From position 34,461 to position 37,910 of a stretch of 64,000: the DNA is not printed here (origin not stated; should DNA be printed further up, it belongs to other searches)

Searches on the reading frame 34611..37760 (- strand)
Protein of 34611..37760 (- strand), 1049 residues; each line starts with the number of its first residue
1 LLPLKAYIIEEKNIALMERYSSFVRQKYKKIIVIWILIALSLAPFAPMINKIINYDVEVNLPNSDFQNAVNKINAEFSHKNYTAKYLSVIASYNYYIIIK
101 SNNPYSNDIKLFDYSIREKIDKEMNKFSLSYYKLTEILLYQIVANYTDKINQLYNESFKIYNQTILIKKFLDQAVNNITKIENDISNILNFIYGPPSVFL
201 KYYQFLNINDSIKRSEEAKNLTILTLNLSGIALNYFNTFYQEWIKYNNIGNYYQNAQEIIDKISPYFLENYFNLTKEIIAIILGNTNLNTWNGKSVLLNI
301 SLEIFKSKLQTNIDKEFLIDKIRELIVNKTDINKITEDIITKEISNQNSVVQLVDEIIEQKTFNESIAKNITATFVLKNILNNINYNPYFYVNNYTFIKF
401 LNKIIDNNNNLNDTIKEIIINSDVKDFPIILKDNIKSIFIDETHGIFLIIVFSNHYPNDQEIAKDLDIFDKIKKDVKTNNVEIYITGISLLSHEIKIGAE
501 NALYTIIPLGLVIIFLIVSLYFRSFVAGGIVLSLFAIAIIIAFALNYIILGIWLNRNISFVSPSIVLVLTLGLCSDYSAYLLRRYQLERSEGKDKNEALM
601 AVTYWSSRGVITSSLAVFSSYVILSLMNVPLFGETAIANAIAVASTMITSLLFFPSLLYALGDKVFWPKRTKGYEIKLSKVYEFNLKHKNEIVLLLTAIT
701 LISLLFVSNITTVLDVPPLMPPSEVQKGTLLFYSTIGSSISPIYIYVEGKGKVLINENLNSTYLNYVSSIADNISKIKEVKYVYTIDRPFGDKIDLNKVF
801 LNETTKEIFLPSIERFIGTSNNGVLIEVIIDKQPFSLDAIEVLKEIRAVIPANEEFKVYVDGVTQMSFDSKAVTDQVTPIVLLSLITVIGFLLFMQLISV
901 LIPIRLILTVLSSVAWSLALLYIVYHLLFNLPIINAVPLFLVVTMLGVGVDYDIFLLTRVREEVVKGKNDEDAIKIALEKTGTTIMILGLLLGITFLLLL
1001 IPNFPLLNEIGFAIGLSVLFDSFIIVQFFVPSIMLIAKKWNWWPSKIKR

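Call 10: search_protein_families(library=pfam, proteins=[window:34611-37760:-], max_evalue=0.001)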
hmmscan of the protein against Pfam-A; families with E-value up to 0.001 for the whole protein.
window:34611-37760:- (1049 aa): 2 families
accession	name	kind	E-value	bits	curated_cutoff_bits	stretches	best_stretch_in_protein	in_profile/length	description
PF03176.21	MMPL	-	5.9e-64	216.5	20.5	2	832-1045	96-321/333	MMPL family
PF12349.14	Sterol-sensing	-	0.00011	22.6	22.3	1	902-1033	8-133/153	Sterol-sensing domain of SREBP cleavage-activation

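Call 83: search_protein_families(library=ncbifam, proteins=[window:34611-37760:-], max_evalue=0.00001)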
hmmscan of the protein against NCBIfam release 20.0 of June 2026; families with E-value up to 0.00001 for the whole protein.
window:34611-37760:- (1049 aa): 4 families
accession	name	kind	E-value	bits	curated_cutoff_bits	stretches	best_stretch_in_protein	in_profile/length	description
TIGR00833.1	actII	subfamily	3.2e-46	158.1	874.7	3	832-1044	694-910/910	MMPL family RND transporter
TIGR00921.1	2A067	subfamily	1.6e-32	112.5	351.9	2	689-1041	4-350/733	hydrophobe/amphiphile efflux-3 (HAE3) family transporter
NF052608.1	TrhMmycExpMmpL3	equivalog_domain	2.1e-19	69.4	1400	2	837-1046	524-741/992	trehalose monomycolate exporter MmpL3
TIGR03480.1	HpnN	hypoth_equivalog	1.2e-14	53.3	751.85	2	477-710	245-469/862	hopanoid biosynthesis associated RND transporter like protein HpnN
